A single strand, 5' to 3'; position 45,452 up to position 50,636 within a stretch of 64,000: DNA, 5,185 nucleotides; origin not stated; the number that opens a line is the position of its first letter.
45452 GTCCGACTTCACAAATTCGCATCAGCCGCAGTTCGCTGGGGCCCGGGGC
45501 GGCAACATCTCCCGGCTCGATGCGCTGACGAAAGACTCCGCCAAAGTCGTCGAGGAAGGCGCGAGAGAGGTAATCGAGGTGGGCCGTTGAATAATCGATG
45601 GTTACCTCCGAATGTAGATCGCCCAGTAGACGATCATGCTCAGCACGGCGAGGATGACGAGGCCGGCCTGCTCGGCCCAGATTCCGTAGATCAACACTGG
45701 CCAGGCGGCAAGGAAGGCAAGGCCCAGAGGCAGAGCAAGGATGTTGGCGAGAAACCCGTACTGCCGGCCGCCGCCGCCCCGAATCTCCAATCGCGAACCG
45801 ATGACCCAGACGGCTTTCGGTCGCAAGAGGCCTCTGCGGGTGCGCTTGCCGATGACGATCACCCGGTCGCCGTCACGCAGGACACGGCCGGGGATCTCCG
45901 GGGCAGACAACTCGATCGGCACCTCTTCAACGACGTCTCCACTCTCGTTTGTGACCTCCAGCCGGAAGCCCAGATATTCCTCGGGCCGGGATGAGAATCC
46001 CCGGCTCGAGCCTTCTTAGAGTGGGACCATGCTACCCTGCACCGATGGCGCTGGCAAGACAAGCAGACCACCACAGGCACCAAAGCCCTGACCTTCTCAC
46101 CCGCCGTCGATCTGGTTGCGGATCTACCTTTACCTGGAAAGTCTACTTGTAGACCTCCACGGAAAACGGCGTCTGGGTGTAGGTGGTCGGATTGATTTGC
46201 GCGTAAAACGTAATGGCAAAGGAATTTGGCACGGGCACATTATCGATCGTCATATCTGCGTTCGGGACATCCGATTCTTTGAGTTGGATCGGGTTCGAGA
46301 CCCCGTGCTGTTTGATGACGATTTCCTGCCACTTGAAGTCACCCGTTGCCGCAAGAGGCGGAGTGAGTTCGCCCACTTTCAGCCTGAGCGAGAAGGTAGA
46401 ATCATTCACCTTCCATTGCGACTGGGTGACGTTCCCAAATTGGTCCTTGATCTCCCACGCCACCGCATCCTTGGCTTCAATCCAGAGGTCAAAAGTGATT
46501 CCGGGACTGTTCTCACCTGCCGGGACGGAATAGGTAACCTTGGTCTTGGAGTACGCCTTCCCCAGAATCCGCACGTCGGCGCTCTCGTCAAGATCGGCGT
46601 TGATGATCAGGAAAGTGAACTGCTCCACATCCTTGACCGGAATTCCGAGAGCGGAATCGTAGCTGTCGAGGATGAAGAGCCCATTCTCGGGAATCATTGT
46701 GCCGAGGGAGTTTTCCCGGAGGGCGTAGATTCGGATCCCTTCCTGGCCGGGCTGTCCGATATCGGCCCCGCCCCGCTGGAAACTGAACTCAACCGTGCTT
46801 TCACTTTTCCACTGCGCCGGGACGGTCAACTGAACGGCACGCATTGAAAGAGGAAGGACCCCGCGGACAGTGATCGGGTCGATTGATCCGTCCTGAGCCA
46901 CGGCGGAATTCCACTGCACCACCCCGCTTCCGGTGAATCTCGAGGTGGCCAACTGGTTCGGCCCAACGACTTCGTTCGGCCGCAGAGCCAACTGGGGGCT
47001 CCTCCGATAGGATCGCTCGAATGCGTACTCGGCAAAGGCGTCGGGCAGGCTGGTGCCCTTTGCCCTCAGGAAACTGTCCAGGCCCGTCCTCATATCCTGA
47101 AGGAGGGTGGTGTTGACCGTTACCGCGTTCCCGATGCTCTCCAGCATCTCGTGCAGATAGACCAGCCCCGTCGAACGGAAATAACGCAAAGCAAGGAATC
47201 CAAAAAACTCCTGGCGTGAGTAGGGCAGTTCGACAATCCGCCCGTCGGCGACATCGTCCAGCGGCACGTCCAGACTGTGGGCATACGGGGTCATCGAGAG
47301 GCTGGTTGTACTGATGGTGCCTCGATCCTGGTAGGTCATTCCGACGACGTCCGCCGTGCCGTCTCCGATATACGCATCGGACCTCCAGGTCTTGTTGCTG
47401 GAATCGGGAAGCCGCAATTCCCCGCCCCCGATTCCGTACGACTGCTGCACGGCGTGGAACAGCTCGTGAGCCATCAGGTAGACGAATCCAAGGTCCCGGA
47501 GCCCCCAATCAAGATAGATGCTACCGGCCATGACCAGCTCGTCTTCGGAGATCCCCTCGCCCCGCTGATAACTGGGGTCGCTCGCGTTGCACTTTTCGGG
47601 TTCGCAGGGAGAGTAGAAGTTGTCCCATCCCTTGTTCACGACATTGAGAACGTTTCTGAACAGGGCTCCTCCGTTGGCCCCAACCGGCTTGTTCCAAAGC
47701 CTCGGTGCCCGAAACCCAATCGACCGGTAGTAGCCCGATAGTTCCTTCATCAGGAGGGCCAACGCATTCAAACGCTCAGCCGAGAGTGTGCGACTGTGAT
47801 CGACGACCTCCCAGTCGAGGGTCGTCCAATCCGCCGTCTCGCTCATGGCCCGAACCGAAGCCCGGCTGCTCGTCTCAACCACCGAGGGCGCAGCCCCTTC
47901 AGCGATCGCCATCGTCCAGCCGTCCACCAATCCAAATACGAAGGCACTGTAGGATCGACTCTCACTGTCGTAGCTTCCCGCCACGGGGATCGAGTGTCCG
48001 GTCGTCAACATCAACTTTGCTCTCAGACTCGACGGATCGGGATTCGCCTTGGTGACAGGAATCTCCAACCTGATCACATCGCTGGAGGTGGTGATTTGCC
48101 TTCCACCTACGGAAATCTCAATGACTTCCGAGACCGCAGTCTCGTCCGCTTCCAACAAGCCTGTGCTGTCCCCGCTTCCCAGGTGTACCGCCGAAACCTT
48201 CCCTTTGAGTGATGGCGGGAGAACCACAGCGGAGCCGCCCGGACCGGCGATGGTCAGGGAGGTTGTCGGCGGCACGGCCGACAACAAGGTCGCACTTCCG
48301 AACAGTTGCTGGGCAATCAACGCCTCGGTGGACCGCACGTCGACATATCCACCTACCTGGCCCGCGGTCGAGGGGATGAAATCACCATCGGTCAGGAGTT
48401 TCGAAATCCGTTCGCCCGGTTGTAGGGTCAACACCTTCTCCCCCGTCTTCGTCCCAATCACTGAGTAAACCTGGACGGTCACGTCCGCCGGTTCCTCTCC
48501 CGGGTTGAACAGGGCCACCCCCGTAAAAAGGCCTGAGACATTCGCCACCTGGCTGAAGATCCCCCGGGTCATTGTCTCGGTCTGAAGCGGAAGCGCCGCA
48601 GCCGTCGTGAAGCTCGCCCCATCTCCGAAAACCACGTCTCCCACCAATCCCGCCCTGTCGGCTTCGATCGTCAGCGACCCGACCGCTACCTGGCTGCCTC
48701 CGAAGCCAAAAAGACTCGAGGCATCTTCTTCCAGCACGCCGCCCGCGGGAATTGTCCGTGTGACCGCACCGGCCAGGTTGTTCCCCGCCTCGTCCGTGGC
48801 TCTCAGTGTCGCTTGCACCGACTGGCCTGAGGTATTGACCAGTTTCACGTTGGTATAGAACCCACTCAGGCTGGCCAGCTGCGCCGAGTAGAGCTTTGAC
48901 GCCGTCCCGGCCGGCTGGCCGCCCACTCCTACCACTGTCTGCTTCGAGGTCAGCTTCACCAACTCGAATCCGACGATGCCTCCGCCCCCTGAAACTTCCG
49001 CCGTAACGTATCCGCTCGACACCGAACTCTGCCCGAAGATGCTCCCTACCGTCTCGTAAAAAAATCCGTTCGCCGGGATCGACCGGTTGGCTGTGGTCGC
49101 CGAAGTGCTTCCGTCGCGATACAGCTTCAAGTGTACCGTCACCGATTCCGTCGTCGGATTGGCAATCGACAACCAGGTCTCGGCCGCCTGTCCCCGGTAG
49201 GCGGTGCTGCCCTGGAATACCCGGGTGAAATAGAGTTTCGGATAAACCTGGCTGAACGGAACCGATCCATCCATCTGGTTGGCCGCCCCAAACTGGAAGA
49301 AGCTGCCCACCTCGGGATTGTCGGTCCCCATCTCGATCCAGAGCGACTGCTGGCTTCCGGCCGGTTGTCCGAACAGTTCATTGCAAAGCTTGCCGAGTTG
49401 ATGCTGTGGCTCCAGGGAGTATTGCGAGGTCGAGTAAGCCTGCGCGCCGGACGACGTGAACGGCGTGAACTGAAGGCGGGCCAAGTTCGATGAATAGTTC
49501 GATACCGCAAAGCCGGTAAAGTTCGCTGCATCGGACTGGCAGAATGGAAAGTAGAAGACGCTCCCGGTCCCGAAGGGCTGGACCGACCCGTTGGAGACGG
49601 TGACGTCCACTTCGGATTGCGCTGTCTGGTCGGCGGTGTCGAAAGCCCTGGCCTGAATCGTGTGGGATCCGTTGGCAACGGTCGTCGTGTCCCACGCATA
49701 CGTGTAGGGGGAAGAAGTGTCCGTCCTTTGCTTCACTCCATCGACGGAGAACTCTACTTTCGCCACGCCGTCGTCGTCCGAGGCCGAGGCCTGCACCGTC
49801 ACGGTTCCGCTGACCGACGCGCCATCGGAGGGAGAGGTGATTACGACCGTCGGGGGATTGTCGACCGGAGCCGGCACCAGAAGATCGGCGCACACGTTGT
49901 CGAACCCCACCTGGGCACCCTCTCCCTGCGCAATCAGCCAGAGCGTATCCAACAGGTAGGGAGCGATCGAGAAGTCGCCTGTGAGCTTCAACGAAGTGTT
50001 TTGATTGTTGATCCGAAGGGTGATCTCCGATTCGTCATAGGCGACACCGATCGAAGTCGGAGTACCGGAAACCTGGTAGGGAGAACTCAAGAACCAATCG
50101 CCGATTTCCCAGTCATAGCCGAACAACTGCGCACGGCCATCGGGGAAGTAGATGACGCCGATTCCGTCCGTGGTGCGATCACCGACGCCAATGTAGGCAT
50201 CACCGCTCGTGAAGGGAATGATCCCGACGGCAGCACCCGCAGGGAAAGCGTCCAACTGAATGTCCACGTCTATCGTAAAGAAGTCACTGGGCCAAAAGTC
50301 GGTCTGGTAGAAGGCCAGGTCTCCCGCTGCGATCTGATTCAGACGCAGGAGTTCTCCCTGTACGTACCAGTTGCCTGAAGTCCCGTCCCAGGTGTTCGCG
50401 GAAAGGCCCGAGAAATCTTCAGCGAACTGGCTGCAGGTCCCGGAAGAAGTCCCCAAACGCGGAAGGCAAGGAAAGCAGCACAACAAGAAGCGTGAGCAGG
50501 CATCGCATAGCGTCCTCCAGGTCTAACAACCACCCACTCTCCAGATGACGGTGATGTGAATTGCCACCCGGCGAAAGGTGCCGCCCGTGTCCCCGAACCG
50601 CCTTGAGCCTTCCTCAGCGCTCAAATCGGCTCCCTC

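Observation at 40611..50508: Unrecognised minus-strand gene block built around a 1132-aa HerA/FtsK-type NTPase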

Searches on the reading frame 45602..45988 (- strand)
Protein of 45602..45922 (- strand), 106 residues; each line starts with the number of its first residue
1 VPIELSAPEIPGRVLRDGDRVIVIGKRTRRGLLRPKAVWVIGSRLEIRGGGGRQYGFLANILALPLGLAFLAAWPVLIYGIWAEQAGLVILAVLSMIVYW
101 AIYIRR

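Call 8: search_protein_families(library=pfam, proteins=[window:45602-45922:-], max_evalue=0.1)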
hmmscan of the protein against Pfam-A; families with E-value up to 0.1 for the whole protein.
window:45602-45922:- (106 aa): 1 family
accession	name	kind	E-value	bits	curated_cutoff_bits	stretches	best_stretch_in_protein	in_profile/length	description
PF12704.14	MacB_PCD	-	0.094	13.4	27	0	14-49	115-145/207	MacB-like periplasmic core domain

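Call 9: search_protein_families(library=padloc, proteins=[window:45602-45922:-], max_evalue=0.1)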
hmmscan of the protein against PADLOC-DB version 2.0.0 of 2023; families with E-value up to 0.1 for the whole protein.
window:45602-45922:- (106 aa): 0 families

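Call 10: search_protein_families(library=ncbifam, proteins=[window:45602-45922:-], max_evalue=0.1)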
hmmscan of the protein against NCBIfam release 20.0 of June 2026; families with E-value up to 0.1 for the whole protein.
window:45602-45922:- (106 aa): 0 families

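Call 49: search_protein_families(library=pfam, alignment_id=A2, max_evalue=1)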
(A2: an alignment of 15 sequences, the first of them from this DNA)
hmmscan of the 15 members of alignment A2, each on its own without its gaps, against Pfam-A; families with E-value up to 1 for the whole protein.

A. member 1, seq(128 aa): 1 family
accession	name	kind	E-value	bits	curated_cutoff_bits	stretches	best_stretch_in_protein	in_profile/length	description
PF12704.14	MacB_PCD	-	0.1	13.3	27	1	35-71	114-145/207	MacB-like periplasmic core domain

B. families by the number of members that match (of 15 scanned): 17 families
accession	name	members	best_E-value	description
PF18914.6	DUF5666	3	0.002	Domain of unknown function (DUF5666)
PF00520.37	Ion_trans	1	0.01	Ion transport protein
PF19927.4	DUF6390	1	0.013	Family of unknown function (DUF6390)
PF13121.11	DUF3976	1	0.015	Domain of unknown function (DUF3976)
PF11139.14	SfLAP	1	0.019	Sap, sulfolipid-1-addressing protein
PF20153.4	DUF6535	1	0.024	Family of unknown function (DUF6535)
PF19865.4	DUF6338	1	0.045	Family of unknown function (DUF6338)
PF03100.22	CcmE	1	0.063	CcmE domain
PF03213.20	Pox_P35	1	0.071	Poxvirus P35 protein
PF10813.13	Herpesvir_UL11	1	0.095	Herpesvirus UL11 homologue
PF12704.14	MacB_PCD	1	0.1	MacB-like periplasmic core domain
PF00436.31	SSB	1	0.1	Single-strand binding protein family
PF00957.27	Synaptobrevin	1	0.11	Synaptobrevin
PF07425.16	Pardaxin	1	0.11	Pardaxin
PF11857.13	DUF3377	1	0.12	Domain of unknown function (DUF3377)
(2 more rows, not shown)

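Call 50: search_solved_structures(query=A2, max_evalue=10)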
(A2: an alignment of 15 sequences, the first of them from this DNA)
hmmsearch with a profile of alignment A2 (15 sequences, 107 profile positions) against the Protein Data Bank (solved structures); distinct sequences matched with E-value up to 10: 5.
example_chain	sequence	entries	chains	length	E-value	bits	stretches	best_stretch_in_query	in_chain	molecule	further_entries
1s2b_A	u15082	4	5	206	0.11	15.7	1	32-76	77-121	Scytalidopepsin B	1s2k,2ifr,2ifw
1az5_A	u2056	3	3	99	1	12.5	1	22-42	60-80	SIV PROTEASE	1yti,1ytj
2hi6_A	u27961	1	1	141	1.7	11.8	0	21-49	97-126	UPF0107 protein AF0055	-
6do1_A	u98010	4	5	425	1.9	11.7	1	35-103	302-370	Type-1 angiotensin II receptor,Soluble cytochrome b562 BRIL fusion protein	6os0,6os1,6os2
6b87_A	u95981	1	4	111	7.9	9.7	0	77-99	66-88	TMHC2_E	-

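Call 83: find_homologous_proteins(query=A2, max_evalue=0.001)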
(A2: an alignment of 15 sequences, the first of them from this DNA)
Query A2 (15 sequences) (128 aa, profile of the alignment): 64 proteins with E <= 0.001 among 2507 candidates.
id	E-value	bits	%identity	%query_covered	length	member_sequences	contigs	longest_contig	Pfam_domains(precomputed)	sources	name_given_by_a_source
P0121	7.7e-33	130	26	53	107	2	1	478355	-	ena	-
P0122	6.6e-30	121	28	84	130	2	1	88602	-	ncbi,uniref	ncbi:hypothetical protein ABZZ17_24715 [Streptomyces sp. NPDC006512]|uniref:hypothetical protein n=1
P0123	9.3e-29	117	47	41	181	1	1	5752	-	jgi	-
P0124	1.5e-27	113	-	-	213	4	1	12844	PF13240.12,PF12773.14,PF24463.2,PF13248.12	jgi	jgi:hypothetical protein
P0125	1.9e-27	113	-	-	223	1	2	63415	PF13240.12,PF12773.14,PF24463.2,PF13248.12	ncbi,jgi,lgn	-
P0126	4.2e-27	112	40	41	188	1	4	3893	-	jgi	jgi:hypothetical protein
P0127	5.8e-27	111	-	-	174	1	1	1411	-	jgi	jgi:hypothetical protein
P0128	7.4e-27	111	37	38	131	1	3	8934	-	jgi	jgi:hypothetical protein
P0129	8.8e-27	111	39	38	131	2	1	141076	-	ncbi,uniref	ncbi:hypothetical protein AB0L35_34525 [Streptomyces sp. NPDC052309]|uniref:hypothetical protein n=1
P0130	1.1e-26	111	38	44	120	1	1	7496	-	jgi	jgi:hypothetical protein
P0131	1.7e-26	110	35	40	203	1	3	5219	-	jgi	jgi:hypothetical protein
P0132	2.1e-26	110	24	68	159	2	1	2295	-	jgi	jgi:hypothetical protein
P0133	3.2e-26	109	35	42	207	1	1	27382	-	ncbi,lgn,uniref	ncbi:hypothetical protein ABZ934_31730 [Streptomyces sp. NPDC046557]|uniref:hypothetical protein n=1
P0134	1.3e-25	107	31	28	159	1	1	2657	-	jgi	jgi:hypothetical protein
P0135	1.6e-25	107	56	98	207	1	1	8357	-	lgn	-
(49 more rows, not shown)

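Call 90: predict_structure(alignment_id=A4)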
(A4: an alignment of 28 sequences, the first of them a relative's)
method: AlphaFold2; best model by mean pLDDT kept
length: 207 residues; sequences in the alignment: 28
mean_pLDDT: 83.1   pTM: 0.62
mean pLDDT of the five models: 83.1, 82.2, 82.2, 82.0, 81.5
residues with pLDDT >= 90: 85; 70-90: 79; 50-70: 42; < 50: 1
segments of 3 or more residues with pLDDT < 50: none
pLDDT, mean of each block of 10 residues (from residue 1): 56 60 66 65 94 96 87 95 92 94 89 94 95 94 68 86 87 85 80 84 75
secondary structure, 60 per line:
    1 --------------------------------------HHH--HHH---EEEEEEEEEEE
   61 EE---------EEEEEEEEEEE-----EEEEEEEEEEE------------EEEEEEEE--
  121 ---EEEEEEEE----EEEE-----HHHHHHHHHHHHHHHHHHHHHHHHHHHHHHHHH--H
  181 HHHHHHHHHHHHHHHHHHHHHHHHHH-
elements in order: E50-62 E72-82 E88-98 E111-118 E124-131 E136-139 H145-177 H180-206

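Call 92: fold_search(model_id=the predicted structure, library=pdb)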
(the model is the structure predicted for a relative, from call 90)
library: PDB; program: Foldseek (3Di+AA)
matches with E <= 10: 797; with E <= 0.001: 0
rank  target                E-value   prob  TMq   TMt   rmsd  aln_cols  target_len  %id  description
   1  1txy_A                4.0e-03  1.00  0.29  0.61   4.9        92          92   21  E. coli PriB (released 2004-11-16)
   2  5wqv_A                9.3e-03  0.99  0.26  0.51   5.7        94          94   15  Crystal structure of PriB mutant - S55A (released 2017-11-29)
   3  8d8k_Q                9.3e-03  0.35  0.16  0.16  20.6       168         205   17  Yeast mitochondrial small subunit assembly intermediate (State 2) (released 2022-12-21)
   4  1woc_A                9.9e-03  1.00  0.26  0.50   5.8        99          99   18  Crystal structure of PriB (released 2005-01-25)
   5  6bhw_B                1.3e-02  1.00  0.29  0.58   5.8        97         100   13  B. subtilis SsbA (released 2018-12-19)
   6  5wqv_B                1.3e-02  0.99  0.26  0.49   5.3        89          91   13  Crystal structure of PriB mutant - S55A (released 2017-11-29)
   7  1ue6_B                1.5e-02  0.99  0.28  0.51   6.9       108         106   18  Crystal structure of the single-stranded dna-binding protein from mycobacterium tuberculosis (released 2004-02-10)
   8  3k8a_B                1.5e-02  0.99  0.27  0.49   7.3       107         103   19  Neisseria gonorrhoeae PriB (released 2010-01-12)
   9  1s3o_A                1.5e-02  0.80  0.20  0.34   7.3        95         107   18  Human mitochondrial single strand DNA binding protein (hmSSB) (released 2004-06-22)
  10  2ccz_B                1.6e-02  0.99  0.28  0.46   5.8       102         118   24  Crystal structure of E. coli primosomol protein PriB bound to ssDNA (released 2006-09-18)
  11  5odn_D                2.2e-02  1.00  0.29  0.55   5.8        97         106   13  Salinibacter ruber Single-Strand Binding protein (released 2018-08-01)
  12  5odn_C                2.3e-02  1.00  0.30  0.57   5.8        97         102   13  Salinibacter ruber Single-Strand Binding protein (released 2018-08-01)
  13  6bhw_E                2.4e-02  1.00  0.30  0.59   5.7        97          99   13  B. subtilis SsbA (released 2018-12-19)
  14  3tqy_A                2.6e-02  0.99  0.27  0.49   7.0       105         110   12  Structure of a single-stranded DNA-binding protein (ssb), from Coxiella burnetii (released 2011-09-21)
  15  3eiv_B                2.9e-02  0.98  0.28  0.49  10.3       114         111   17  Crystal Structure of Single-stranded DNA-binding protein from Streptomyces coelicolor (released 2009-09-08)
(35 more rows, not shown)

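Call 105: search_protein_families(library=phrogs, proteins=[P0135], max_evalue=0.001)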
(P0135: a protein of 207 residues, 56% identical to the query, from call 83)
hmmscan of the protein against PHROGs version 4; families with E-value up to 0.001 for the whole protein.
P0135 (207 aa): 0 families

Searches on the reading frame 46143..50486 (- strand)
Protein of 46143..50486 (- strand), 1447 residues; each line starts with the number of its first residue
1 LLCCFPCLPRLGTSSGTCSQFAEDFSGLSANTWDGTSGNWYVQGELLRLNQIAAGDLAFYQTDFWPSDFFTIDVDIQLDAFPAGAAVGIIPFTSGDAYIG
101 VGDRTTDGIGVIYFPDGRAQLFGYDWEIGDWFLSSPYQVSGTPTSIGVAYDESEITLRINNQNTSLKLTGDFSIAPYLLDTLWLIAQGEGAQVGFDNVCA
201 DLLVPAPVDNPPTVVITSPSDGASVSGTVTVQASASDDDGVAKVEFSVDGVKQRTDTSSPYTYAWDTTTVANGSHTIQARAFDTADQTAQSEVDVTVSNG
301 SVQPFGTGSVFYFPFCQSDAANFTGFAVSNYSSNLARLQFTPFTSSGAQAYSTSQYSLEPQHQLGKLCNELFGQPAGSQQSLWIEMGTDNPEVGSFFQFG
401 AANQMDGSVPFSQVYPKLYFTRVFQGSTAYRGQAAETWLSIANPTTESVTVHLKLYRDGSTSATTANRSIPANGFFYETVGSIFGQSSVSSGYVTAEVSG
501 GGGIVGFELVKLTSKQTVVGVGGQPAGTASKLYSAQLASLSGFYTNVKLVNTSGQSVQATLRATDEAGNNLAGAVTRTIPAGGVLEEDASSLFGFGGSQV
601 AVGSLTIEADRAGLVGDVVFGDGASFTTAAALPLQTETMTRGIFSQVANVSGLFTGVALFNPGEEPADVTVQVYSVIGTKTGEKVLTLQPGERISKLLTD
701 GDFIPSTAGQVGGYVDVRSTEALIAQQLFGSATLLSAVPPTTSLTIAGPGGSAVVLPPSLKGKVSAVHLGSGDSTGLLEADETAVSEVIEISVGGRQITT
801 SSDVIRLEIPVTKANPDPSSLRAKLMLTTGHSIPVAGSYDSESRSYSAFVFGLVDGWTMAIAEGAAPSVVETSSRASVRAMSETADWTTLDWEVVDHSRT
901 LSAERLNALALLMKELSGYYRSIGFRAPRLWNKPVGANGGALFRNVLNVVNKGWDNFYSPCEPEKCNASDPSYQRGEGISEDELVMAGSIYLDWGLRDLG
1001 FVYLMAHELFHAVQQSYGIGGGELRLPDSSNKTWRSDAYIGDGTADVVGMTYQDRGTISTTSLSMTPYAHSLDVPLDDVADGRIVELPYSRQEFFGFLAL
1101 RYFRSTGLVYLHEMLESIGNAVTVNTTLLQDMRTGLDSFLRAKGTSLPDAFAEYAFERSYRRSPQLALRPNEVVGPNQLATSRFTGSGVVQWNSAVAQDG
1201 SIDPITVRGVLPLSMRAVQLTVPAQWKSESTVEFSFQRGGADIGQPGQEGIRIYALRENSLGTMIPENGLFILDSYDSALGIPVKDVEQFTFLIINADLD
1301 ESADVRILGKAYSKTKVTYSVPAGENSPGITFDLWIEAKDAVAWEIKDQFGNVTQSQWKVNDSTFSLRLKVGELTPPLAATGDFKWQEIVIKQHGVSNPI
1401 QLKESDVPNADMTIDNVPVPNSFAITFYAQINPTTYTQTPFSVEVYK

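Call 8: search_protein_families(library=pfam, proteins=[window:46143-50486:-], max_evalue=0.1)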
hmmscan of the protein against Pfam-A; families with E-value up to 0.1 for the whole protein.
window:46143-50486:- (1447 aa): 1 family
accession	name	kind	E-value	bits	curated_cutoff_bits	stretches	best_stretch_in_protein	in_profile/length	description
PF17957.7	Big_7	-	1.9e-24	86.5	24.1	1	212-279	1-70/70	Bacterial Ig domain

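Call 9: search_protein_families(library=padloc, proteins=[window:46143-50486:-], max_evalue=0.1)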
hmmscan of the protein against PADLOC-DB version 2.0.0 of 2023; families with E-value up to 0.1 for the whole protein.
window:46143-50486:- (1447 aa): 0 families

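Call 10: search_protein_families(library=ncbifam, proteins=[window:46143-50486:-], max_evalue=0.1)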
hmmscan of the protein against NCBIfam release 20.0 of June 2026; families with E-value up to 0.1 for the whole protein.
window:46143-50486:- (1447 aa): 2 families
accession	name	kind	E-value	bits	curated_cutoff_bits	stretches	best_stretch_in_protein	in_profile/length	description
NF045524.1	MXAN_6640_HExxH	subfamily_domain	6.5e-06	26.1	140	1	1004-1157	114-241/290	MXAN_6640 family putative metalloprotease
NF047446.1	barrel_OmpL47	domain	0.0015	18.9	40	1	227-294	3-65/68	OmpL47-type beta-barrel domain-containing protein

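Call 105: search_protein_families(library=phrogs, proteins=[window:46143-50486:-], max_evalue=0.001)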
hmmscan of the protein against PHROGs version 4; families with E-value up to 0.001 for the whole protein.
window:46143-50486:- (1447 aa): 0 families
